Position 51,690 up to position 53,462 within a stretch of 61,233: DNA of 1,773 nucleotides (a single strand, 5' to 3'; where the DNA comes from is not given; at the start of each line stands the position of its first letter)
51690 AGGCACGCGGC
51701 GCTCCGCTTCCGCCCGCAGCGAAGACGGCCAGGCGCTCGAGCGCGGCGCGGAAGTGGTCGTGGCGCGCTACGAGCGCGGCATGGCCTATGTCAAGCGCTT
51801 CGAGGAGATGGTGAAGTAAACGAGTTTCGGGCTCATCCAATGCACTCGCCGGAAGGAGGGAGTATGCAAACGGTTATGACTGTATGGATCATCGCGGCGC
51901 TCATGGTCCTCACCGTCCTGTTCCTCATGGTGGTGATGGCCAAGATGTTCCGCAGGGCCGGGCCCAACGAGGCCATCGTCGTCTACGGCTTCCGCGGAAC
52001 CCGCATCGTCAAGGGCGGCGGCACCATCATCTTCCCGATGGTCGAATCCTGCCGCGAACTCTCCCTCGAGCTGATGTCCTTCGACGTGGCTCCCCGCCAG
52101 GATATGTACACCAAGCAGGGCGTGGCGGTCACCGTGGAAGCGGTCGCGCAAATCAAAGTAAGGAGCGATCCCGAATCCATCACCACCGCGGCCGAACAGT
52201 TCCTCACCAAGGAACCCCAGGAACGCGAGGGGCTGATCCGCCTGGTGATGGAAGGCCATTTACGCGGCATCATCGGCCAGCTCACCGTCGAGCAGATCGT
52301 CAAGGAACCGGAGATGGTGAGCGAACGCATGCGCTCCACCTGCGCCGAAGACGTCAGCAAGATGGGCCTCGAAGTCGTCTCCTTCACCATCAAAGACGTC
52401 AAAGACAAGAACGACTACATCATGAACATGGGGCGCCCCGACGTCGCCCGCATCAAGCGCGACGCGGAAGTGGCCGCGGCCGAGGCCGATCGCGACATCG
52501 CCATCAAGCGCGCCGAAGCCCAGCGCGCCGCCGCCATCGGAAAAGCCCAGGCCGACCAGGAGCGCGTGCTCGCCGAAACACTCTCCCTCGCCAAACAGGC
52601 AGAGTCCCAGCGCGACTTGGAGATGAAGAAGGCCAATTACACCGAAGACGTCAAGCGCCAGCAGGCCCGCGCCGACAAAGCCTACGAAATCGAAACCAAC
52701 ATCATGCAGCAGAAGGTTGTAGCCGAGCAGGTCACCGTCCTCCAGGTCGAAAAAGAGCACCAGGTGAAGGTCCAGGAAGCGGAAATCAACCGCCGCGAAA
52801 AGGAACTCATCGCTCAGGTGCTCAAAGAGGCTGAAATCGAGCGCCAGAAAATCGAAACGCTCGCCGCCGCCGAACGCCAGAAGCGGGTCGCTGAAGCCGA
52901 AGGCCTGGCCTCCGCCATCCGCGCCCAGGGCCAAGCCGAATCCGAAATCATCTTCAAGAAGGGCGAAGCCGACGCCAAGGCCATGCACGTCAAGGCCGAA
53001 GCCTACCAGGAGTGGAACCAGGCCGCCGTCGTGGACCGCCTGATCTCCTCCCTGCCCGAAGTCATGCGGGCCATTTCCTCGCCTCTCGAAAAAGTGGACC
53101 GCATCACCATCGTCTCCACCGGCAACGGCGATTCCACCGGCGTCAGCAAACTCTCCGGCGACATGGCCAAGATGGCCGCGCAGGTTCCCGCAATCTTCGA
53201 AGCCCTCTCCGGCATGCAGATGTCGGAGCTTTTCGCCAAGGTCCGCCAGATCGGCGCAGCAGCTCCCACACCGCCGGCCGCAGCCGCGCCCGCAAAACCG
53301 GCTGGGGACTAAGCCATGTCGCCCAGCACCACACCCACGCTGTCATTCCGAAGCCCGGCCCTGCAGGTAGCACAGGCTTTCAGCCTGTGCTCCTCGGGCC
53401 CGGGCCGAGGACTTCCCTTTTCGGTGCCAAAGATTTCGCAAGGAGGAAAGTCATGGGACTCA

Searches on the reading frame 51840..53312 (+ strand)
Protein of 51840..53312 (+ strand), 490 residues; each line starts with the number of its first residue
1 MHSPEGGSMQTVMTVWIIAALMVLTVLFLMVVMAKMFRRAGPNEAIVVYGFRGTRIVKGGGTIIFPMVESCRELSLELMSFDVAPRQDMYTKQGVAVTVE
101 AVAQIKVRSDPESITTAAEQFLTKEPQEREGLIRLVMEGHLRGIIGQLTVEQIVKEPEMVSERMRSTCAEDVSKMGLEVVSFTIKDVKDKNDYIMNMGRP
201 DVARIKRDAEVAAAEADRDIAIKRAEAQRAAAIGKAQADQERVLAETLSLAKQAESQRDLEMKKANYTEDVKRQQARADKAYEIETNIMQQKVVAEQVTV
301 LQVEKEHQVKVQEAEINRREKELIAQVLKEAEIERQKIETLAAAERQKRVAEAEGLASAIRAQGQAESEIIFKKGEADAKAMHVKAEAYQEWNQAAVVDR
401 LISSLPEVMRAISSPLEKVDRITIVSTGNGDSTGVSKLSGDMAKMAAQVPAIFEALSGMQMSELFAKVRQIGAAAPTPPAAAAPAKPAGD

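Call 68: search_protein_families(library=pfam, proteins=[window:51840-53312:+], max_evalue=0.0001)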
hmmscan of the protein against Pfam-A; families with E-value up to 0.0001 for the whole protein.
window:51840-53312:+ (490 aa): 2 families
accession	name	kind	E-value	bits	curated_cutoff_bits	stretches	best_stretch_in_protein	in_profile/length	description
PF01145.31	Band_7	-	6.5e-31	108.2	23.6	1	40-217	3-175/176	SPFH domain / Band 7 family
PF15975.10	Flot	-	3.1e-08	34.2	27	1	357-461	4-110/124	Flotillin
